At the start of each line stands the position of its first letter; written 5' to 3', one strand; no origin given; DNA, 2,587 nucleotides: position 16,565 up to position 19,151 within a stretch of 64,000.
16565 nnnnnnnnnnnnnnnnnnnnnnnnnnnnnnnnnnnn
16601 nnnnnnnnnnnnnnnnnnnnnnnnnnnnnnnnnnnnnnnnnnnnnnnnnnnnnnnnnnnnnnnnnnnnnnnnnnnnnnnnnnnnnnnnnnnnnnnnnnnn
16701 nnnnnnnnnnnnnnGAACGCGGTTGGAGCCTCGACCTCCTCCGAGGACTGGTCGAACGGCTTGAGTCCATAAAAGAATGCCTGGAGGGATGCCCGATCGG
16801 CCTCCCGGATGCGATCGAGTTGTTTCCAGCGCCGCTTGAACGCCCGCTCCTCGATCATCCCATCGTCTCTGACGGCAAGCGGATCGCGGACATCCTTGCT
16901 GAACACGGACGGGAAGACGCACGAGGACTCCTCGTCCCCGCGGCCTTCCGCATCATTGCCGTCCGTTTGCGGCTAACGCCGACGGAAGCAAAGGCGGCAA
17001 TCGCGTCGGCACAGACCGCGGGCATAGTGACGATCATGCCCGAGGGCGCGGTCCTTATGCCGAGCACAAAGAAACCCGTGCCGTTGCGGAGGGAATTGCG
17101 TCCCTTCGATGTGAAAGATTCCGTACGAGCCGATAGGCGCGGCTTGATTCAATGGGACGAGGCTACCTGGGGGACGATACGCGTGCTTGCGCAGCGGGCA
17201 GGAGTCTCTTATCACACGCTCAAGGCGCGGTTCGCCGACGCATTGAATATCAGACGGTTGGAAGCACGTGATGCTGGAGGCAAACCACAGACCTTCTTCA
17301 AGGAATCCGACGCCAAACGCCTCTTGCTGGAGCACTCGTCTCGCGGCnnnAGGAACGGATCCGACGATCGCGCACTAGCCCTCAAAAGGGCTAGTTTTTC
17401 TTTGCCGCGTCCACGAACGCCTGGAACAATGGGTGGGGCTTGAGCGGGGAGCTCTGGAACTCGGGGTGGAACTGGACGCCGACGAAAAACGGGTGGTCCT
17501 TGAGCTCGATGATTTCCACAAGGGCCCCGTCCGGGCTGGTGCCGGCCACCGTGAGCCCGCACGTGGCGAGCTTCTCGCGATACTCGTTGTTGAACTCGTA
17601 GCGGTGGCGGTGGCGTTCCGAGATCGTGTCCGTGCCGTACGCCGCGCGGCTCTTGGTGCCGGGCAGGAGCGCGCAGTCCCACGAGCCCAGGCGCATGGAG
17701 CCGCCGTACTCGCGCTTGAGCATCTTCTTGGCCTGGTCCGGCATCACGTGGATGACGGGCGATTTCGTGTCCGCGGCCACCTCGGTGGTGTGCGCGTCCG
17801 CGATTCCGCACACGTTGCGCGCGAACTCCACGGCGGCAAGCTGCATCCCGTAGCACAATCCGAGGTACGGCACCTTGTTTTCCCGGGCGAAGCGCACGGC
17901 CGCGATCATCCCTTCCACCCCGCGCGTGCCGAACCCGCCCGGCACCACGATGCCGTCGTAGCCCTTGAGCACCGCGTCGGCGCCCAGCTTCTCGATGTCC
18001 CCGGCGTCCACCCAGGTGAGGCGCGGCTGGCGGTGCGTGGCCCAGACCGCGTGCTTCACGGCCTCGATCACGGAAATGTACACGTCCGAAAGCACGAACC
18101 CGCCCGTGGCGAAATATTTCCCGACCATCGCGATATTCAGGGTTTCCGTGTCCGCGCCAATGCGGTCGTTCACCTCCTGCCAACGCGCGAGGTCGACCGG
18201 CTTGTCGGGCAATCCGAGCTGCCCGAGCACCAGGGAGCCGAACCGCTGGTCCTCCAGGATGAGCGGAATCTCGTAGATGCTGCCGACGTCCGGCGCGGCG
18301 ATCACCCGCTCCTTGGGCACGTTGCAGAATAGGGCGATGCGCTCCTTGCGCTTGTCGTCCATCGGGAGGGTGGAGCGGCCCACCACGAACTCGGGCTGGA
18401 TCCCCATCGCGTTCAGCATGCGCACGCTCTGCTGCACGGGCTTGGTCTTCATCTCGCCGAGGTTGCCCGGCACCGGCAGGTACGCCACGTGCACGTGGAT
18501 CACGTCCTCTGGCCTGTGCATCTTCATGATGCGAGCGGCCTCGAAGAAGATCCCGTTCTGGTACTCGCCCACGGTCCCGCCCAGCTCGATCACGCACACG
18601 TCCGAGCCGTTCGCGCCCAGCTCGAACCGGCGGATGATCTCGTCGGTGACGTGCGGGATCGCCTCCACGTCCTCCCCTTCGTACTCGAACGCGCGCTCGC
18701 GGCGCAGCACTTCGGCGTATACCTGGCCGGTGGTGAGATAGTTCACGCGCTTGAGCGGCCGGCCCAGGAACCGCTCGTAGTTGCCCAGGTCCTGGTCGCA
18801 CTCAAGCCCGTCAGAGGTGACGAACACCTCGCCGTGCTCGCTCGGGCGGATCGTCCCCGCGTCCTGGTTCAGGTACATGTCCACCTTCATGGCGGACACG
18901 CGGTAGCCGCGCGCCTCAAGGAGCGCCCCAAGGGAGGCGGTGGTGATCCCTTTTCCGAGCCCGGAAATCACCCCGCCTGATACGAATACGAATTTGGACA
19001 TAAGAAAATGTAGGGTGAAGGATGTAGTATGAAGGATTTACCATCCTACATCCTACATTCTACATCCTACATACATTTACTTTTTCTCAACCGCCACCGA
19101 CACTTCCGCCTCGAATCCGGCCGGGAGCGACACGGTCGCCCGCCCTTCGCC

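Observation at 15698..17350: Sigma-70 family protein with a ~200-aa C-terminal extension and a divergent region 2.4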

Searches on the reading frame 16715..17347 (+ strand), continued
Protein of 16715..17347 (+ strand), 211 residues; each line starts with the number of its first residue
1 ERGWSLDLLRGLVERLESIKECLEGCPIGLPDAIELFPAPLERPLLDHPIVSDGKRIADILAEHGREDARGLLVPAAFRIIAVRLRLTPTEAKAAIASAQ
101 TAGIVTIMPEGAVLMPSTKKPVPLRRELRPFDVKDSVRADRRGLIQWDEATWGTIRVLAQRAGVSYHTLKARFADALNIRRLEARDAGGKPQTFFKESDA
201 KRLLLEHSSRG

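Call 70: fold_search(model_id=the predicted structure, library=viral)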
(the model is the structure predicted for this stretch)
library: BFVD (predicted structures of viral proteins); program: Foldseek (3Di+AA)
matches with E <= 10: 325; with E <= 0.001: 0
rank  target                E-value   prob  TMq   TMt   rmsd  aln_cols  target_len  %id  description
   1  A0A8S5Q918            6.2e-03  1.00  0.20  0.30   3.4        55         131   20  Antirepressor protein ant N-terminal domain-containing protein [Siphoviridae sp. ctjOC2]
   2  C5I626                2.3e-02  0.96  0.23  0.36   4.5        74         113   15  Bro-N domain-containing protein [Staphylococcus phage phiPVL-CN125]
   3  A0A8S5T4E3            2.6e-02  0.85  0.23  0.17  12.9       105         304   10  Repressor domain protein [Siphoviridae sp. ctMBu2]
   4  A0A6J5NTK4            3.2e-02  0.72  0.23  0.27  16.1       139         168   16  Uncharacterized protein [uncultured Caudovirales phage]
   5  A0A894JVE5            4.1e-02  0.91  0.26  0.19  13.4       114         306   10  (no name in the UniProt tables at hand)
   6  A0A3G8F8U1            4.1e-02  0.82  0.19  0.41   5.5        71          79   20  (no name in the UniProt tables at hand)
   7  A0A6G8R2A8            4.3e-02  0.95  0.20  0.47  13.7        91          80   18  Helix-turn-helix DNA binding domain protein [Arthrobacter phage BlueFeather]
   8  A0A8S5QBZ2            4.6e-02  0.93  0.20  0.44   6.8        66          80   20  Helix-turn-helix domain protein [Myoviridae sp. ctw4b6]
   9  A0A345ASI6            5.2e-02  0.92  0.22  0.40   5.4        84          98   19  Antirepressor [Paenibacillus phage C7Cdelta]
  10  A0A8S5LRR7            6.7e-02  0.82  0.21  0.38   5.1        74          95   12  Bro-N domain-containing protein [Siphoviridae sp. ct7EW56]
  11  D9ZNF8                7.2e-02  0.92  0.21  0.44   4.5        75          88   23  (no name in the UniProt tables at hand)
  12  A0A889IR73            7.2e-02  0.87  0.21  0.31   3.8        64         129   17  (no name in the UniProt tables at hand)
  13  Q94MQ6                7.7e-02  0.75  0.22  0.20  12.7        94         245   17  p63 [Myxococcus phage Mx8]
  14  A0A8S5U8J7            8.2e-02  0.72  0.27  0.17   9.1       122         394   13  Repressor domain protein [Siphoviridae sp. ct9j27]
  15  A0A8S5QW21            9.2e-02  0.20  0.18  0.13  19.2       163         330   16  Regulatory protein [Siphoviridae sp. cthIt11]
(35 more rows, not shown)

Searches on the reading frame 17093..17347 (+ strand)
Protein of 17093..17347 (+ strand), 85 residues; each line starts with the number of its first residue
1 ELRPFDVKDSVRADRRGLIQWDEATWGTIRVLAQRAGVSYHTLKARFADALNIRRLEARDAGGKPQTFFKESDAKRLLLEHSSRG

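Call 80: find_related_loci(query=A3, collection=metagenome_contigs, flank=5000)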
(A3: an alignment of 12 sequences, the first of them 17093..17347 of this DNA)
Query A3 (85 aa) in metagenome_contigs; peptide patterns used: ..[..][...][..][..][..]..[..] (x = any residue, [..] = any of these).
163 stretches matched a pattern; 3 encode a relative of the query (tblastn E <= 1e-3); 3 distinct loci.
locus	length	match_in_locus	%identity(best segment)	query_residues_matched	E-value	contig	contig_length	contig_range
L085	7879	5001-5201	33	2-76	8e-9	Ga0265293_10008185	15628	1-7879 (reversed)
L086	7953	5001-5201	30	7-76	3e-8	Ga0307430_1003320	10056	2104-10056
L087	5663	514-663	34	26-78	2e-7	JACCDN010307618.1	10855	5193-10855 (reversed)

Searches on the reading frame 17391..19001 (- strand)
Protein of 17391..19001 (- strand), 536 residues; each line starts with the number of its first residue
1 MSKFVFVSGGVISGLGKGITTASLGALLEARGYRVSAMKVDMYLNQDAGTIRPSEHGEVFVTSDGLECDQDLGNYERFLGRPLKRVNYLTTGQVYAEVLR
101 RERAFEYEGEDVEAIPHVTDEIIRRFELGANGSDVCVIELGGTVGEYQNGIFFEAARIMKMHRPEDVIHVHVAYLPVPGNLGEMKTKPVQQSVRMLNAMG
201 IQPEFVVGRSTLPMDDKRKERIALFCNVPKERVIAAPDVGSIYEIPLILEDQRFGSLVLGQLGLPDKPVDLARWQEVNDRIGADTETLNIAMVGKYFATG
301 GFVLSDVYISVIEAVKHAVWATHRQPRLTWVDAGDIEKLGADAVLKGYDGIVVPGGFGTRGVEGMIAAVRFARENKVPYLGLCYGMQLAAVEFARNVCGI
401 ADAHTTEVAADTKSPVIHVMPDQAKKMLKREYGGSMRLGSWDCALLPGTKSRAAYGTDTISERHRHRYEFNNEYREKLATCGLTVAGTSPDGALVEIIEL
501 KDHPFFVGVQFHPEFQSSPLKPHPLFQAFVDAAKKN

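Call 16: find_related_loci(query=window:17391-19001:-, collection=genome_contigs, flank=6000)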
Query window:17391-19001:- (536 aa) in genome_contigs; peptide patterns used: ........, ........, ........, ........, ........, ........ (x = any residue, [..] = any of these).
600 stretches matched a pattern (row limit reached: there are more); 599 encode a relative of the query (tblastn E <= 1e-3); the best 80 are kept; 80 distinct loci.
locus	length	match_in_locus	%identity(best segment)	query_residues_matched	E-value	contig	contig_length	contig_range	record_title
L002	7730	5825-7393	75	1-524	0e+0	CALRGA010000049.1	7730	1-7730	MAG: Candidatus Uhrbacteria bacterium RIFOXYB12_FULL_58_10 isolate AH-03may19-8 genome assembly, contig: AH-03may19-C194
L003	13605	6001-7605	69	1-535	0e+0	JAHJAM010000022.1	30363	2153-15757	MAG: Patescibacteria group bacterium isolate Modern_marine.mb.212 Modern_marine.mb.212_k141_1769426, whole genome shotgu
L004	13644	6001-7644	57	2-535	0e+0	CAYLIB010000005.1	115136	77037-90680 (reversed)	MAG TPA_asm: uncultured Candidatus Saccharibacteria bacterium isolate SRP278252_co2_789 genome assembly, contig: NODE_21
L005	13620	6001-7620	58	3-536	0e+0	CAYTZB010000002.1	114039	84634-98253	MAG TPA_asm: uncultured Gammaproteobacteria bacterium isolate binchicken_co134_900 genome assembly, contig: NODE_407_len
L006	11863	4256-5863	56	2-534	0e+0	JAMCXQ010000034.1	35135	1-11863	MAG: Patescibacteria group bacterium isolate FK_Sedi_B_Bin.404 NODE_3527_length_35135_cov_2.96041, whole genome shotgun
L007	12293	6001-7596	55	2-530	0e+0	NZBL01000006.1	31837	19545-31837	MAG: bacterium isolate ARS1386 38995, whole genome shotgun sequence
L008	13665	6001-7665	55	3-535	0e+0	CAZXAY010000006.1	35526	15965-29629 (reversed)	MAG TPA_asm: uncultured Candidatus Saccharibacteria bacterium isolate SRP011637_co1_138 genome assembly, contig: NODE_24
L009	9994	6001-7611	55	3-535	0e+0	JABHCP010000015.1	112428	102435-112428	MAG: Candidatus Uhrbacteria bacterium isolate SI037_bin110 k141_1576779, whole genome shotgun sequence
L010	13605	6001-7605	55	2-533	0e+0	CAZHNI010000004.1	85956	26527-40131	MAG TPA_asm: uncultured Gammaproteobacteria bacterium isolate SRP257259_co1_325 genome assembly, contig: NODE_234_length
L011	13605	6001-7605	54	2-533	0e+0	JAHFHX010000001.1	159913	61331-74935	MAG: Candidatus Magasanikiibacteriota bacterium isolate nzgw349 NODE_108_length_159914_cov_3.477055, whole genome shotgu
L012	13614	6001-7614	54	3-535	0e+0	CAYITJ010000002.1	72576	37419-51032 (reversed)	MAG TPA_asm: uncultured Candidatus Saccharibacteria bacterium isolate ERP119705_co7_478 genome assembly, contig: NODE_19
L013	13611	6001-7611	55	1-533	0e+0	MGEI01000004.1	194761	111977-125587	MAG: Candidatus Uhrbacteria bacterium RIFCSPLOWO2_01_FULL_47_17 rifcsplowo2_01_scaffold_61, whole genome shotgun sequenc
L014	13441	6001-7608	53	3-535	0e+0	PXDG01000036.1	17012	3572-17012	MAG: Parcubacteria group bacterium isolate T3Sed10_326m T3-Sed10-C6549, whole genome shotgun sequence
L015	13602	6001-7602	55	3-533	0e+0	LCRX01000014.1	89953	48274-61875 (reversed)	MAG: Candidatus Magasanikbacteria bacterium GW2011_GWA2_56_11 UY92_C0014, whole genome shotgun sequence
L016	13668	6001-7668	52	1-536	0e+0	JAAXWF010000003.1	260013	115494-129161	MAG: candidate division WWE3 bacterium isolate W9_Combined_metabat1_117 W9_Combined_metabat1_117_NODE_17, whole genome s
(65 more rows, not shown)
